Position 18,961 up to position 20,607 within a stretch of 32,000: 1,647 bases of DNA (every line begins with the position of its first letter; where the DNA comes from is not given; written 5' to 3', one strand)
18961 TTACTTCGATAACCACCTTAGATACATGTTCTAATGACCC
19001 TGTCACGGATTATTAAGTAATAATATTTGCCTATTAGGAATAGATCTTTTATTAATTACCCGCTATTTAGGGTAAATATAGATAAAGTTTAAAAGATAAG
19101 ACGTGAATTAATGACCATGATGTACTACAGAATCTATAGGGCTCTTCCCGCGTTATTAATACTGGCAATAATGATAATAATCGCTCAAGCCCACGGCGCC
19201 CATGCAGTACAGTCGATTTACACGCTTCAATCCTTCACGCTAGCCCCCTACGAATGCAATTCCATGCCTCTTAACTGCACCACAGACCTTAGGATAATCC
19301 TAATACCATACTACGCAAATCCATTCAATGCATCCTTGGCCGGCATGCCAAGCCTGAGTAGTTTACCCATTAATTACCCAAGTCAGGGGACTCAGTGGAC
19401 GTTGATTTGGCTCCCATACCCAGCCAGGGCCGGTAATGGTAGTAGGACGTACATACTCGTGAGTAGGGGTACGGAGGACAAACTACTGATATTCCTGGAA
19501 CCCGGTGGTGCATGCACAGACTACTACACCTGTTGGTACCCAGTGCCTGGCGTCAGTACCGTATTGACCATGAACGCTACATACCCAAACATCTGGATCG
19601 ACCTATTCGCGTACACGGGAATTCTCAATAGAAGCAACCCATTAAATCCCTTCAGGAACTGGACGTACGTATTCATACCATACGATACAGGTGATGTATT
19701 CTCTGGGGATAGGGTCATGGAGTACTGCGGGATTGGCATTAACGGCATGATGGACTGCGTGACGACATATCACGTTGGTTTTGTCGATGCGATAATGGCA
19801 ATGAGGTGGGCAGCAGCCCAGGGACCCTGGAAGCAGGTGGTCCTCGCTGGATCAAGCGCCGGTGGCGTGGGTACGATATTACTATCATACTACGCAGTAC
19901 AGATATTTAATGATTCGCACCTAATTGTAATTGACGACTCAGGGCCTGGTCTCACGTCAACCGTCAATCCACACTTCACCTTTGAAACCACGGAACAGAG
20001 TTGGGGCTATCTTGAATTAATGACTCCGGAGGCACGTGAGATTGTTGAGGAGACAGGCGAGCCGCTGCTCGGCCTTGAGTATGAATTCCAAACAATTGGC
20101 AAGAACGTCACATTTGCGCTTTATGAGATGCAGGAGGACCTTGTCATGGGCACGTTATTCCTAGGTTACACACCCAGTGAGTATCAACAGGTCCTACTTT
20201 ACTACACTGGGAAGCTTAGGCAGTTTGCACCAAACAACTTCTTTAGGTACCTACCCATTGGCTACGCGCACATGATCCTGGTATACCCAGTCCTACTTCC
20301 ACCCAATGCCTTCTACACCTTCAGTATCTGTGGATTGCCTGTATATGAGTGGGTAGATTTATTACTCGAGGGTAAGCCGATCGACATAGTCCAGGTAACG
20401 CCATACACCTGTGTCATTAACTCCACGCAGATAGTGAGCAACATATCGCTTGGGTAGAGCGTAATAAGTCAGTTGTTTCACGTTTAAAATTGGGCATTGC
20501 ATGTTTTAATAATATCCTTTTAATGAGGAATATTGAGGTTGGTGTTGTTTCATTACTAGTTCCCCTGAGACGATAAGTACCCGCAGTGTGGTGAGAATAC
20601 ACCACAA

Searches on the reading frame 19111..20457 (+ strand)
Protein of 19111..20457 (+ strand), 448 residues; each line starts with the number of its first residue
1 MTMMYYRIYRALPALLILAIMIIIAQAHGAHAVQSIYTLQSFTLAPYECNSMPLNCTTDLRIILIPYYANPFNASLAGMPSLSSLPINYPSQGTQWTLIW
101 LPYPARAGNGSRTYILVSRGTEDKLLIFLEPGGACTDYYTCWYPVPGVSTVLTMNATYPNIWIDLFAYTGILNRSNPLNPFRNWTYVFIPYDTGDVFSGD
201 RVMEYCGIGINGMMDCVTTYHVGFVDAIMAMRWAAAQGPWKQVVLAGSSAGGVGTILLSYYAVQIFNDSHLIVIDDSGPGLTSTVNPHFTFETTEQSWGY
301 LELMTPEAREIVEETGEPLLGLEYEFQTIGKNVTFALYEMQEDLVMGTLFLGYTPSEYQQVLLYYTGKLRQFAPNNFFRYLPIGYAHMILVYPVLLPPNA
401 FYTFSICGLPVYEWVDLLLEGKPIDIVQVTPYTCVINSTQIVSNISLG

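Call 68: search_protein_families(library=pfam, proteins=[window:19111-20457:+], max_evalue=0.01)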
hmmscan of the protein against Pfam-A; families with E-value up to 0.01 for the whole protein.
window:19111-20457:+ (448 aa): 1 family
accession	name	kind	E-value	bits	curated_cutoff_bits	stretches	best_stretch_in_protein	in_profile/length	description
PF03283.19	PAE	-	5.7e-09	36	26.6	1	122-278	42-186/355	Pectinacetylesterase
